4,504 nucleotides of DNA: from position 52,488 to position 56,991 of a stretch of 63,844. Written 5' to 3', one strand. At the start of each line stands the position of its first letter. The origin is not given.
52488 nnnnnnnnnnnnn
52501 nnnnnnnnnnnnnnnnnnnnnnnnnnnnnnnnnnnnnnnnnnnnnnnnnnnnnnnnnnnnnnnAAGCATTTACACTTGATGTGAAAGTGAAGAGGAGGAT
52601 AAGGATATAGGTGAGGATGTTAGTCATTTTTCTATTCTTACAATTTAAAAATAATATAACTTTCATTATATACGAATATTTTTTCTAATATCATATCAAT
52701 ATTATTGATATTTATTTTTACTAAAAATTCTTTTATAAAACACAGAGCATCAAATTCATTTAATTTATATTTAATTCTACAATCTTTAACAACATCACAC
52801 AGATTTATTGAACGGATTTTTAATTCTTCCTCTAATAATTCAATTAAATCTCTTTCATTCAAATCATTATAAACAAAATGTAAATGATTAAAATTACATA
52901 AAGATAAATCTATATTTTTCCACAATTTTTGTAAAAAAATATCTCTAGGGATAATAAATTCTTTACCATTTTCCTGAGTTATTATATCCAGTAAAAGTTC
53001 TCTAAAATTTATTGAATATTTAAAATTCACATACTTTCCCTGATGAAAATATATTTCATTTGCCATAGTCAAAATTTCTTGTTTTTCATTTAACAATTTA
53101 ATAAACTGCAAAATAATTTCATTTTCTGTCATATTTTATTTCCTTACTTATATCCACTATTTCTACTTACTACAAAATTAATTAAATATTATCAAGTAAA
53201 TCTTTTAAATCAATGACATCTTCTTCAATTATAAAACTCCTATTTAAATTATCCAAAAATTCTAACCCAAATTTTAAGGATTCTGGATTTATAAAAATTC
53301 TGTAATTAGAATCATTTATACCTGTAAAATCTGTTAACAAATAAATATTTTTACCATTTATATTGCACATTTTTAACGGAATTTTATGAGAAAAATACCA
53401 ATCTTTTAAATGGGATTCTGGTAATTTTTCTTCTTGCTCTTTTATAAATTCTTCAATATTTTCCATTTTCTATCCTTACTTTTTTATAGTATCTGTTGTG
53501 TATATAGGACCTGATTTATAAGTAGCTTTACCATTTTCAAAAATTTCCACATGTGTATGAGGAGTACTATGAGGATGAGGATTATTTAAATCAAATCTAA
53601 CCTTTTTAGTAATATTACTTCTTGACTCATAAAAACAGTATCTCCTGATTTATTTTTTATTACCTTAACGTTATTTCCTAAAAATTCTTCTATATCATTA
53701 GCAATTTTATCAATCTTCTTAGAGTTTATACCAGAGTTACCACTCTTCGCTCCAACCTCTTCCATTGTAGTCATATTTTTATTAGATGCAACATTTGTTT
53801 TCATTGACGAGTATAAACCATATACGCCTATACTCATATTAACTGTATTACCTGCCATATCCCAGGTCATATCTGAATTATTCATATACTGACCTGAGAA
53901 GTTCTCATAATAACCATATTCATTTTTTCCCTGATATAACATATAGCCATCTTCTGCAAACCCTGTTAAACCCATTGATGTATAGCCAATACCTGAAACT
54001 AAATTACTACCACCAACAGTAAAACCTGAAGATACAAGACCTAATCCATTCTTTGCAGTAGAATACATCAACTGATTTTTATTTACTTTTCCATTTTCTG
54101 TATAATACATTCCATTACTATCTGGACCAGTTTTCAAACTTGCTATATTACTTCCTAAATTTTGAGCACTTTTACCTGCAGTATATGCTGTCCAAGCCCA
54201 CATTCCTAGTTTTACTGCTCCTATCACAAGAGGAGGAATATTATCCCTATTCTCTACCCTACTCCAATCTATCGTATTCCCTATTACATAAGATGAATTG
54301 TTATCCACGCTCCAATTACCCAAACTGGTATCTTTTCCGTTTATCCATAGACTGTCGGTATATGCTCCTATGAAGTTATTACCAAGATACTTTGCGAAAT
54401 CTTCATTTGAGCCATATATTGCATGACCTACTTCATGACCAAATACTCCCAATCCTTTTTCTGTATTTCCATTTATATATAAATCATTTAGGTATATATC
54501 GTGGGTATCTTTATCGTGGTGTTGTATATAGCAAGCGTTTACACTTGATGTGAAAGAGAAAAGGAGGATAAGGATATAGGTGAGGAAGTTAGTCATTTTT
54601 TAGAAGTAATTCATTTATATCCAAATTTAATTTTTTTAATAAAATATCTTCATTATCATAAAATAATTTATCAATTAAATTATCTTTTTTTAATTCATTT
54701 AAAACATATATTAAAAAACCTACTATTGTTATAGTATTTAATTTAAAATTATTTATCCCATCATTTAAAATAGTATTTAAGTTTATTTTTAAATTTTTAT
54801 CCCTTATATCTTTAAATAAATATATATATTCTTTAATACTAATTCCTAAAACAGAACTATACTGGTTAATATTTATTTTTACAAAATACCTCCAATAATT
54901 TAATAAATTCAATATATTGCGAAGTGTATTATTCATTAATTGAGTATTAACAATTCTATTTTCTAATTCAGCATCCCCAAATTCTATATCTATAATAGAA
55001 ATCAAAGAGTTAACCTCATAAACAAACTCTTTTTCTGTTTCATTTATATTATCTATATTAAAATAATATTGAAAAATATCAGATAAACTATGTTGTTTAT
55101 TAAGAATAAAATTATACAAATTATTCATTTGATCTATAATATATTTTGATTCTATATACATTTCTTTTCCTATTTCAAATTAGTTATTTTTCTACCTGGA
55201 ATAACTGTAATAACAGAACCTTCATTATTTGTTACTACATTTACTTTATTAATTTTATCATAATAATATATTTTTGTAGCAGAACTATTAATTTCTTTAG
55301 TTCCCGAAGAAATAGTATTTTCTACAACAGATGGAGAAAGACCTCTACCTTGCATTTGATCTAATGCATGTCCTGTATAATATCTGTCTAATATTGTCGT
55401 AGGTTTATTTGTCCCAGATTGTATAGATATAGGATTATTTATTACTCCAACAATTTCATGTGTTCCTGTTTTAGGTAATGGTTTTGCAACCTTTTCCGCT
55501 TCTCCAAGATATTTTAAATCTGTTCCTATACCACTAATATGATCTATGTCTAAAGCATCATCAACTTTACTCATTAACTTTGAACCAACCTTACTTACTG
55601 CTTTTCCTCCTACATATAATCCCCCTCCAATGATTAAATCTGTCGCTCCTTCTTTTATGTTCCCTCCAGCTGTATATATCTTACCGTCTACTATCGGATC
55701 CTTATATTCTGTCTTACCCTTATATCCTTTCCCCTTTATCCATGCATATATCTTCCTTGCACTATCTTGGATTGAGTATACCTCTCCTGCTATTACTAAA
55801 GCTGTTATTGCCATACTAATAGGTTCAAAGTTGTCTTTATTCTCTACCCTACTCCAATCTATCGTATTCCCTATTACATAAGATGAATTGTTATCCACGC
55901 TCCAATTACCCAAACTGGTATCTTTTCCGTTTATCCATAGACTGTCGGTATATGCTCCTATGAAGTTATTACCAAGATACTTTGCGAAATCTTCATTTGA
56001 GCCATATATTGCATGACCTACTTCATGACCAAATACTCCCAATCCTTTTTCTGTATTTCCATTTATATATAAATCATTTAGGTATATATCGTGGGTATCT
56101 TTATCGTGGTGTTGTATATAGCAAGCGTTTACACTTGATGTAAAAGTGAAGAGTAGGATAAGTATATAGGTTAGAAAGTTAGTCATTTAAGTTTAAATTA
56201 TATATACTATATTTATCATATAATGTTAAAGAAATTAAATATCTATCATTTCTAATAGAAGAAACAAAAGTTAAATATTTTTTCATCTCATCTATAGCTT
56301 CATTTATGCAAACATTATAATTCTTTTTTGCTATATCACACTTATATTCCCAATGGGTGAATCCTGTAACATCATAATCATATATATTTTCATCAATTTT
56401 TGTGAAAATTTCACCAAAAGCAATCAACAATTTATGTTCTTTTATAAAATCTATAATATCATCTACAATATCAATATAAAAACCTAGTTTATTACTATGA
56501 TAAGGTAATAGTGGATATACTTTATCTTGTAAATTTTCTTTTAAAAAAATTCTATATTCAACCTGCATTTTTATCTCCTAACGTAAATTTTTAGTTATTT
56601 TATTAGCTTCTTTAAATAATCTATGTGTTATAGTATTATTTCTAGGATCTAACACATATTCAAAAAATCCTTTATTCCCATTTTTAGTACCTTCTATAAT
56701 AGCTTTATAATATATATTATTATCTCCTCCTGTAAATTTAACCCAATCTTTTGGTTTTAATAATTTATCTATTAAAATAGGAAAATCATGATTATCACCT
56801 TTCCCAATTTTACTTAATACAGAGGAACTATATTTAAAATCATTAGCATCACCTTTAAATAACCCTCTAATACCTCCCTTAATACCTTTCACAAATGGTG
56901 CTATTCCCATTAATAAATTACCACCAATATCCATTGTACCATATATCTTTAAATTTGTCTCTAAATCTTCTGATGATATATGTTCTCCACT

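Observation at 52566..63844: Stacked polymorphic-toxin / immunity cassette array next to a TpsB gene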

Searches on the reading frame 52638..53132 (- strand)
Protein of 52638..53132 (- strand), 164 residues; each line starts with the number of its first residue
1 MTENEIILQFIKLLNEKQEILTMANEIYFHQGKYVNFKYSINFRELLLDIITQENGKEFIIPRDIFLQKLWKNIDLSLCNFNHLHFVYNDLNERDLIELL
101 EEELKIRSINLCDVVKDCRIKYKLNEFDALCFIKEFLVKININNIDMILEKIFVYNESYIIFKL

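Call 5: search_protein_families(library=pfam, proteins=[window:52638-53132:-], max_evalue=0.1)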
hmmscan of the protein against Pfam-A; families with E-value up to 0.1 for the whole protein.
window:52638-53132:- (164 aa): 0 families

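Call 75: search_protein_families(library=ncbifam, proteins=[window:52638-53132:-], max_evalue=0.1)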
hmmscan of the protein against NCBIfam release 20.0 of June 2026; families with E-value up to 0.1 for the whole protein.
window:52638-53132:- (164 aa): 0 families
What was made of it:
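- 52638..53132 (-): I6b, candidate immunity gene (164 aa). No Pfam or NCBIfam match (calls 5, 75).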

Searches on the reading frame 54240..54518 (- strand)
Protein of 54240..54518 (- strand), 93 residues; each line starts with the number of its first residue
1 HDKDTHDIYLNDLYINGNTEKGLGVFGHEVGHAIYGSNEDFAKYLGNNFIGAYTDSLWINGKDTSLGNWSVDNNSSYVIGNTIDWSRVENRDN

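Call 45: search_protein_families(library=pfam, proteins=[window:54240-54518:-], max_evalue=10)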
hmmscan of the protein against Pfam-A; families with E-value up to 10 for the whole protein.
seq(93 aa): 2 families
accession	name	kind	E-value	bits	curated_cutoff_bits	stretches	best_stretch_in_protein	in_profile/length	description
PF13574.12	Reprolysin_2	-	0.081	13.2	27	1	20-79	123-170/195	Metallo-peptidase family M12B Reprolysin-like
PF04298.18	Zn_peptidase_2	-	0.19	11.7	27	1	4-39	69-104/218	Putative neutral zinc metallopeptidase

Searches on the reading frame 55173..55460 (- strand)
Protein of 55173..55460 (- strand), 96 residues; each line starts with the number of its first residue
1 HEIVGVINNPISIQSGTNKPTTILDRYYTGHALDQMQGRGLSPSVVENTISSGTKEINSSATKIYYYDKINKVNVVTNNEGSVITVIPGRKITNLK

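Call 41: search_solved_structures(query=window:55173-55460:-, max_evalue=10, show_alignments=2)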
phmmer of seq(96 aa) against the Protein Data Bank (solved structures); distinct sequences matched with E-value up to 10: 1.
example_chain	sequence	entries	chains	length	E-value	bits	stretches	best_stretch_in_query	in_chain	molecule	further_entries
9xl8_C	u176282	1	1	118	1.6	12.2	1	21-69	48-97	Antibody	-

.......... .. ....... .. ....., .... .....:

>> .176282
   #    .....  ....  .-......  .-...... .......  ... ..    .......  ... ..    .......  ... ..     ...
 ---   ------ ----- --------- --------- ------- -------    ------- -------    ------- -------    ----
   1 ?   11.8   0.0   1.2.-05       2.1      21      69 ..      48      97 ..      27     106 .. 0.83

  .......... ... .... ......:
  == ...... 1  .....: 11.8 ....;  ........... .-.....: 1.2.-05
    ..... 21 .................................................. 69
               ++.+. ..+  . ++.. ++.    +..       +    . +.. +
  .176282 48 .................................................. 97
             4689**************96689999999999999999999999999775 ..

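Call 45: search_protein_families(library=pfam, proteins=[window:55173-55460:-], max_evalue=10)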
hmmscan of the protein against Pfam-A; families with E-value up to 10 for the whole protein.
seq(96 aa): 1 family
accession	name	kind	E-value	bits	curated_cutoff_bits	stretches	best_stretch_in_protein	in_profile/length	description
PF14076.12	DUF4258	-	7e-05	23.5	25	1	28-65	1-46/71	Domain of unknown function (DUF4258)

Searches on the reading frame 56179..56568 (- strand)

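Call 5: search_protein_families(library=pfam, proteins=[window:56179-56568:-], max_evalue=0.1)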
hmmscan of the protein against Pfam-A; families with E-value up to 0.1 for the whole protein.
window:56179-56568:- (129 aa): 0 families

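Call 75: search_protein_families(library=ncbifam, proteins=[window:56179-56568:-], max_evalue=0.1)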
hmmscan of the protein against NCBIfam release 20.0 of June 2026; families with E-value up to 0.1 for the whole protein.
window:56179-56568:- (129 aa): 1 family
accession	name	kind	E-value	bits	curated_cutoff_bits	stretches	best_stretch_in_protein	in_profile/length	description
NF005975.0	PRK08063.1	equivalog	0.046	13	328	1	71-112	104-149/250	enoyl-[acyl-carrier-protein] reductase FabL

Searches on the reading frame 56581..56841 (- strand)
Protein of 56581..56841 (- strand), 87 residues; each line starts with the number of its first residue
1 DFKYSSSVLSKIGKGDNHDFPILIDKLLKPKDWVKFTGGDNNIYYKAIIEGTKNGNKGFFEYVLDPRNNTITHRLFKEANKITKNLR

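Call 40: search_solved_structures(query=window:56581-56841:-, max_evalue=10, show_alignments=2)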
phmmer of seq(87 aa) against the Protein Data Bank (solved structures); distinct sequences matched with E-value up to 10: 3.
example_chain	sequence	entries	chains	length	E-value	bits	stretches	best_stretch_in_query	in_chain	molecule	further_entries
7o79_A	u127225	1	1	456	0.048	17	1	49-77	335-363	Poly(Beta-D-mannuronate) lyase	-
7ood_t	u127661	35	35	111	0.72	13.2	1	53-81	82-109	50S ribosomal protein L24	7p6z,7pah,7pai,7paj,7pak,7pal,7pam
4a41_A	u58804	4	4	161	0.96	12.8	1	45-82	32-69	ALPHA-N-ACETYLGLUCOSAMINIDASE FAMILY PROTEIN | Alpha-N-acetylglucosaminidase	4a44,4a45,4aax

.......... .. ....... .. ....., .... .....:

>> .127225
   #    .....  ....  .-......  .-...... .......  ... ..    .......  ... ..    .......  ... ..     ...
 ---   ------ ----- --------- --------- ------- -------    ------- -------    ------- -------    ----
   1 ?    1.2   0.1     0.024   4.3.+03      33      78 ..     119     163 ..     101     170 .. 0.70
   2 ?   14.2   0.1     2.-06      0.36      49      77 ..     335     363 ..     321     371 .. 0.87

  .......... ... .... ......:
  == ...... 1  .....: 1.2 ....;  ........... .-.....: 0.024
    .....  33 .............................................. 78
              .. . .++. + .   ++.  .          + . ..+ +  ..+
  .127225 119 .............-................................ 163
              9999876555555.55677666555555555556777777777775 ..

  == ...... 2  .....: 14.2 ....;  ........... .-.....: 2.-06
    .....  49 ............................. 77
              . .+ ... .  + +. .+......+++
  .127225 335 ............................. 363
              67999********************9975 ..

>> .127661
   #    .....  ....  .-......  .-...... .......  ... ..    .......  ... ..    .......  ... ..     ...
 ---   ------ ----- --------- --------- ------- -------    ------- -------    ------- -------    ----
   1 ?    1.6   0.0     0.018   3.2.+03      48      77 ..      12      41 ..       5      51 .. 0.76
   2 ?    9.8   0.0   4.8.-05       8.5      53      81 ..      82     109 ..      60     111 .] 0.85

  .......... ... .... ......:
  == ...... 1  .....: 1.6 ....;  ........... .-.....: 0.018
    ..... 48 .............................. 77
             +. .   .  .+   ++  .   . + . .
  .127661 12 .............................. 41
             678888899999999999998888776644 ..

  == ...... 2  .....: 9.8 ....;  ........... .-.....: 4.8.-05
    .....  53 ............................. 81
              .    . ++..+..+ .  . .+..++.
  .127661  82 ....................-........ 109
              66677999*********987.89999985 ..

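Call 45: search_protein_families(library=pfam, proteins=[window:56581-56841:-], max_evalue=10)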
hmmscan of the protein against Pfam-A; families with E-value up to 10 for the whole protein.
seq(87 aa): 0 families

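Call 49: find_homologous_proteins(query=window:56581-56841:-, max_evalue=0.01)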
Query window:56581-56841:-: no candidate shares three 5-residue words with the query. No homologue found.
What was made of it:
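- Tried and rejected: The search with the T4 toxin end alone found no candidate (call 49).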
